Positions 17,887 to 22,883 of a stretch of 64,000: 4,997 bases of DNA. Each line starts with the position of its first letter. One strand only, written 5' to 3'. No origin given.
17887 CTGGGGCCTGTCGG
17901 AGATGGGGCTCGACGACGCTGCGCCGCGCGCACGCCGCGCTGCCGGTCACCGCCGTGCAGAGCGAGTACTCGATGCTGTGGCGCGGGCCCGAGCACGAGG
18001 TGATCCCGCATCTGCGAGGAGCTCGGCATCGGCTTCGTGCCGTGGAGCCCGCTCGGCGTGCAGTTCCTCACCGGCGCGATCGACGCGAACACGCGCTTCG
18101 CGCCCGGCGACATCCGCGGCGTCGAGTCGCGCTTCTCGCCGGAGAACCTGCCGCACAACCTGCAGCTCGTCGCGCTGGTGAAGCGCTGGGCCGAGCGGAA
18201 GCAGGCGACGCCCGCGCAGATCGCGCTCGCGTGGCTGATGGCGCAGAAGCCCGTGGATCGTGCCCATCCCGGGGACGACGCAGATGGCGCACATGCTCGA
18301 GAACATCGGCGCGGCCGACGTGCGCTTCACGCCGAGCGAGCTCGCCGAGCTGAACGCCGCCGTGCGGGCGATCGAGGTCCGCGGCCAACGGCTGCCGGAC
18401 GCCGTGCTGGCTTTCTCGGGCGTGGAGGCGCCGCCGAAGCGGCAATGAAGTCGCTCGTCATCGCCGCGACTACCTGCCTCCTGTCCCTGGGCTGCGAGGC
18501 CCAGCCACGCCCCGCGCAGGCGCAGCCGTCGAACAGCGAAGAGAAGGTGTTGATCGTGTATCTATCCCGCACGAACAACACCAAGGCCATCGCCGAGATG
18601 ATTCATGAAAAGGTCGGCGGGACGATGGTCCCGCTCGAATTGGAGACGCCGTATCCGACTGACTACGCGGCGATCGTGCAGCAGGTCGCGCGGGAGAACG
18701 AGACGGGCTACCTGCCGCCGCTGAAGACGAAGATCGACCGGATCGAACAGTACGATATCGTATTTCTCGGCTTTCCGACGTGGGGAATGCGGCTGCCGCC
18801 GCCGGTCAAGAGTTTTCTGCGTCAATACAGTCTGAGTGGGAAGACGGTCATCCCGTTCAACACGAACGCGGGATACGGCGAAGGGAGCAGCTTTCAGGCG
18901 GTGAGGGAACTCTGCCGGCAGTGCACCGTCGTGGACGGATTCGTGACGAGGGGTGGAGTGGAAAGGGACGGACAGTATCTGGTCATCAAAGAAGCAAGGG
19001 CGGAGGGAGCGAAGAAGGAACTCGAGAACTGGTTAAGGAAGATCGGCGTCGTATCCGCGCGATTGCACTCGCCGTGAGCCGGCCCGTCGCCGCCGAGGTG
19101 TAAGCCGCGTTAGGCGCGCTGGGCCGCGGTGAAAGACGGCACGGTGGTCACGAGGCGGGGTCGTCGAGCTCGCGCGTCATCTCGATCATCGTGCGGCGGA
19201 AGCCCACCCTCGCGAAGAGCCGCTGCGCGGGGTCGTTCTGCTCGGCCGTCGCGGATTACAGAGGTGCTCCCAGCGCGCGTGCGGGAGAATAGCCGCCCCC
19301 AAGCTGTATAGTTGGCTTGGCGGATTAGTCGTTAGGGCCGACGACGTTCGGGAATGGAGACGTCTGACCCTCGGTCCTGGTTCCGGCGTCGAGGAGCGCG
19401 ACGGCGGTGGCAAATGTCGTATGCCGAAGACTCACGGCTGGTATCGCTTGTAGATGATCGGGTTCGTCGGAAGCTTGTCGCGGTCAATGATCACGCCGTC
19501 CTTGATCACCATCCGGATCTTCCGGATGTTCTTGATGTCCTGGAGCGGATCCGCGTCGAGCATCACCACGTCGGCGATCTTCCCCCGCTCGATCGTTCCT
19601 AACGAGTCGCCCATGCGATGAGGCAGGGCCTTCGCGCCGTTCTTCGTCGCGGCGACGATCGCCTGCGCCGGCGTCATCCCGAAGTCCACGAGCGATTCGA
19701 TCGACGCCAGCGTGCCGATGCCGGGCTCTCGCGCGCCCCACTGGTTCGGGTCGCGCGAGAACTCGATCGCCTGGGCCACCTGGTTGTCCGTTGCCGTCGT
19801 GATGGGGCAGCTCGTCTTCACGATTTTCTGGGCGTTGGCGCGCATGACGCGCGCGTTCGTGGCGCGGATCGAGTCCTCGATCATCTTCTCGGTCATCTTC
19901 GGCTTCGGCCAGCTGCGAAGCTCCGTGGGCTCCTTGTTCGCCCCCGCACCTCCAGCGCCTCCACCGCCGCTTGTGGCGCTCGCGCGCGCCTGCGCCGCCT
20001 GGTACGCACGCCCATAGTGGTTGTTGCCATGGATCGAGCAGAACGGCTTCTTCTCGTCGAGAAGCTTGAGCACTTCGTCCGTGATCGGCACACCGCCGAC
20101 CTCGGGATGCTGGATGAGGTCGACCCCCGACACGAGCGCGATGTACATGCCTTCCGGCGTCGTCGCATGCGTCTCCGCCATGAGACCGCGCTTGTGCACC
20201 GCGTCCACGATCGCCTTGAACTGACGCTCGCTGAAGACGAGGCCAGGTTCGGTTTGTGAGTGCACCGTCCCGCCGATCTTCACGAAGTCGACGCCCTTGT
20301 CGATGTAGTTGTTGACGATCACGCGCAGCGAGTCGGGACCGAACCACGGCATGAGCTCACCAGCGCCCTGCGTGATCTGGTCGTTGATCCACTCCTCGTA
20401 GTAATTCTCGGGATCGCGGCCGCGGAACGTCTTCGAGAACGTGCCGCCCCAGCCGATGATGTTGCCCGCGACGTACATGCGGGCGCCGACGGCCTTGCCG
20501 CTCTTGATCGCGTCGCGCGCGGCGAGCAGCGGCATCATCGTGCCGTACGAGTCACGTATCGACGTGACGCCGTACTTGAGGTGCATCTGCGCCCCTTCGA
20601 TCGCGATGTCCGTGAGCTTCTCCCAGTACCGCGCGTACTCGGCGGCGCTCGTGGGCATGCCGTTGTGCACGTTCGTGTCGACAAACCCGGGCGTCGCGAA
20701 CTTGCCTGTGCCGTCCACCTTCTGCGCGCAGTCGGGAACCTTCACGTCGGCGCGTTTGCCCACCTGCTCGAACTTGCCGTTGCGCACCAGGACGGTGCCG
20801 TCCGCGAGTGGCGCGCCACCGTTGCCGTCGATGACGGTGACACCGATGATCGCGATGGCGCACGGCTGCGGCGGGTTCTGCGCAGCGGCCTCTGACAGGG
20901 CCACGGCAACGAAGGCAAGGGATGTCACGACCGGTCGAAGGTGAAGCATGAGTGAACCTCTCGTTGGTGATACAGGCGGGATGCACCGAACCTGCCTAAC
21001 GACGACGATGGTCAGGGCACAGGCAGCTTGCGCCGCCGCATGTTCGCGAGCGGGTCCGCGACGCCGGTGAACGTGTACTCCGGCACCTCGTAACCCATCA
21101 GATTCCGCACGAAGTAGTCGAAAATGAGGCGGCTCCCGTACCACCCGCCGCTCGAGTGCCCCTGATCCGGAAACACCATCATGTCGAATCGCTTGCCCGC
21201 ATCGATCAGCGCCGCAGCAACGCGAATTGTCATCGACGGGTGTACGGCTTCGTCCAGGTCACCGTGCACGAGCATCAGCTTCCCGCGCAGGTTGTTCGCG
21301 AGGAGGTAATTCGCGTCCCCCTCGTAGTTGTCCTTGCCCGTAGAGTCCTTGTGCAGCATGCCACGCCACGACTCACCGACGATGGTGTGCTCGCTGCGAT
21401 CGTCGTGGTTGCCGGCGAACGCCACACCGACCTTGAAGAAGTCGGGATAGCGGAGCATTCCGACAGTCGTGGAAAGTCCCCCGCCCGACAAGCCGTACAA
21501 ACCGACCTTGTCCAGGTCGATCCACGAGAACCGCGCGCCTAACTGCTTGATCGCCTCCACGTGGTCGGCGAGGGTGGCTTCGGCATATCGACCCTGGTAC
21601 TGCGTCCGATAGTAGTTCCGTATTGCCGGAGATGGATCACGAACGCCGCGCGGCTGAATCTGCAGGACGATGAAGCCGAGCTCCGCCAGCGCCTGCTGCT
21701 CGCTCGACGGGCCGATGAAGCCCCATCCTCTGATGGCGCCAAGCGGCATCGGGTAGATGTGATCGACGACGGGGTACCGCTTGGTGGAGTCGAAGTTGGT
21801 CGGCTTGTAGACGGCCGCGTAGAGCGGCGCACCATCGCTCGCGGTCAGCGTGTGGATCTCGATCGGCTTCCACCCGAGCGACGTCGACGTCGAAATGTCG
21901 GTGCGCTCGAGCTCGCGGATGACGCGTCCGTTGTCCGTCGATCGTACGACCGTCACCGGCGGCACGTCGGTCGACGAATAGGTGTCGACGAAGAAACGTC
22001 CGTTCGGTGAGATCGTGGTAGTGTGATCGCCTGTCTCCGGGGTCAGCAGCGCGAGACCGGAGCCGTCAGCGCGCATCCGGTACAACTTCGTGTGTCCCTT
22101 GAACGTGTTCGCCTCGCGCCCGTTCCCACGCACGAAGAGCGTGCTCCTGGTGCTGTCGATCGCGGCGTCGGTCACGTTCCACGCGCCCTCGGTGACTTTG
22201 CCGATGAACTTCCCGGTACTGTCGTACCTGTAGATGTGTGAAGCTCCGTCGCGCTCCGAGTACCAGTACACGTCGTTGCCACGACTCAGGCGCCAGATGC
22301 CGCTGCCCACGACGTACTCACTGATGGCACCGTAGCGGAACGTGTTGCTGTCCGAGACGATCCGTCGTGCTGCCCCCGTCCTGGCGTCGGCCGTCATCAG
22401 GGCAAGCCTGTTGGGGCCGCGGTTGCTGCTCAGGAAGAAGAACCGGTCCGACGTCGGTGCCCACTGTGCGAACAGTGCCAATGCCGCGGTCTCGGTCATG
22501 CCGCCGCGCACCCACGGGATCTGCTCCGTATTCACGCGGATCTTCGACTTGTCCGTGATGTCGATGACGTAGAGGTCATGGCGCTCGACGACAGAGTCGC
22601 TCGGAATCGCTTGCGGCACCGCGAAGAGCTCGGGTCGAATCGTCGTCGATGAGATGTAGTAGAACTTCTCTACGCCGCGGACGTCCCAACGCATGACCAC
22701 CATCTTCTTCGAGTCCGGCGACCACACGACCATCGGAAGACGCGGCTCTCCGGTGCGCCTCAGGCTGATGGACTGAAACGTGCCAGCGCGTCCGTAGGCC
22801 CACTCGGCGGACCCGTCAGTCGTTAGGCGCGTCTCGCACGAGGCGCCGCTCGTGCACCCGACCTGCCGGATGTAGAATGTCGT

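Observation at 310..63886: Hyper-abundant dispersed octamer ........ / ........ (about one copy per kb)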

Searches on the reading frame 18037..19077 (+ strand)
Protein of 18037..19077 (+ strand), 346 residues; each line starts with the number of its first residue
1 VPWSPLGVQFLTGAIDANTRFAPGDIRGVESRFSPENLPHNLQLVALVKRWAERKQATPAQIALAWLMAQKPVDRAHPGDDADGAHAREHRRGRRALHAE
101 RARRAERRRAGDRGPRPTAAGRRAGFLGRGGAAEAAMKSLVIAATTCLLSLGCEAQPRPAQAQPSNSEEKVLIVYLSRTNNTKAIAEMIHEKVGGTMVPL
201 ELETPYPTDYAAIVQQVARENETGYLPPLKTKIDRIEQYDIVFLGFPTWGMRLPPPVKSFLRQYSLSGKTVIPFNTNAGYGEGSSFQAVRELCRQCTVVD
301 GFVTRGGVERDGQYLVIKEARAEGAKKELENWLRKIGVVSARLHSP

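Call 13: search_protein_families(library=pfam, proteins=[window:18037-19077:+])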
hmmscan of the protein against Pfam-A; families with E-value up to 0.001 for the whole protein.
window:18037-19077:+ (346 aa): 5 families
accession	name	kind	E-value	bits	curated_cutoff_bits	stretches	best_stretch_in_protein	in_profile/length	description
PF12682.12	Flavodoxin_4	-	8.8e-16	58.2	24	1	170-309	1-144/155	Flavodoxin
PF12641.12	Flavodoxin_3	-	5e-08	33.4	27.5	0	172-200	1-31/160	Flavodoxin domain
PF00248.27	Aldo_ket_red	-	1.5e-06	28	24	1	1-74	187-255/291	Aldo/keto reductase family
PF12724.12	Flavodoxin_5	-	2.2e-05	25.2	27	0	225-276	30-83/145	Flavodoxin domain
PF00258.30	Flavodoxin_1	-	4.1e-05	24.2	25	0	173-332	1-143/143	Flavodoxin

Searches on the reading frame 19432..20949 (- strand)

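Call 11: search_protein_families(library=pfam, proteins=[window:19432-20949:-])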
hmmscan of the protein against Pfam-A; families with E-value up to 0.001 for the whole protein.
window:19432-20949:- (505 aa): 2 families
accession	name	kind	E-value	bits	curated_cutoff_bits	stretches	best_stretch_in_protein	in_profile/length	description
PF01979.26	Amidohydro_1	-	5.7e-17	62.4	25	1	85-487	2-344/345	Amidohydrolase family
PF07969.17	Amidohydro_3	-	1.9e-08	34.7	29.7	1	425-488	407-471/472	Amidohydrolase family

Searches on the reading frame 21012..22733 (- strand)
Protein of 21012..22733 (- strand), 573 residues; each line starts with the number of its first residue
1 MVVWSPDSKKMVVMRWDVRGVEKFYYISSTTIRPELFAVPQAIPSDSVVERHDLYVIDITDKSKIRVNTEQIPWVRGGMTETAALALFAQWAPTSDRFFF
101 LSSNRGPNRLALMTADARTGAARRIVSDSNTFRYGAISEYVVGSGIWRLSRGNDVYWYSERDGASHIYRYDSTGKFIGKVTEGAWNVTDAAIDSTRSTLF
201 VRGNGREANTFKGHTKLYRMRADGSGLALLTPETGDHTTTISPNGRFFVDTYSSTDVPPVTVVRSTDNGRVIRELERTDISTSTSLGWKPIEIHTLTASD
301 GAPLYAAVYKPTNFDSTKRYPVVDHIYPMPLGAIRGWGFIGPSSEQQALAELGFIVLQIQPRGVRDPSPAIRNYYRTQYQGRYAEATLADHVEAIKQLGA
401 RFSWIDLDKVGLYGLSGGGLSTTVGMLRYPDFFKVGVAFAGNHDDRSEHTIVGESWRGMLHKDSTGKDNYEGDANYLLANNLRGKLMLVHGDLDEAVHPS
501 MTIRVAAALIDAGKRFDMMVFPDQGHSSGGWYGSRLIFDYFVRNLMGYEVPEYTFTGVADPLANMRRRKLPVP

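Call 11: search_protein_families(library=pfam, proteins=[window:21012-22733:-])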
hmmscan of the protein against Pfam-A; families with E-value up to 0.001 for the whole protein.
window:21012-22733:- (573 aa): 2 families
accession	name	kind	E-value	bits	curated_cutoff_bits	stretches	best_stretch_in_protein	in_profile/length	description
PF00326.27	Peptidase_S9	-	4.5e-32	111.7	22.6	1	343-529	4-190/213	Prolyl oligopeptidase family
PF00930.27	DPPIV_N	-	2.8e-29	102.4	22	1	2-259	106-354/354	Dipeptidyl peptidase IV (DPP IV) N-terminal region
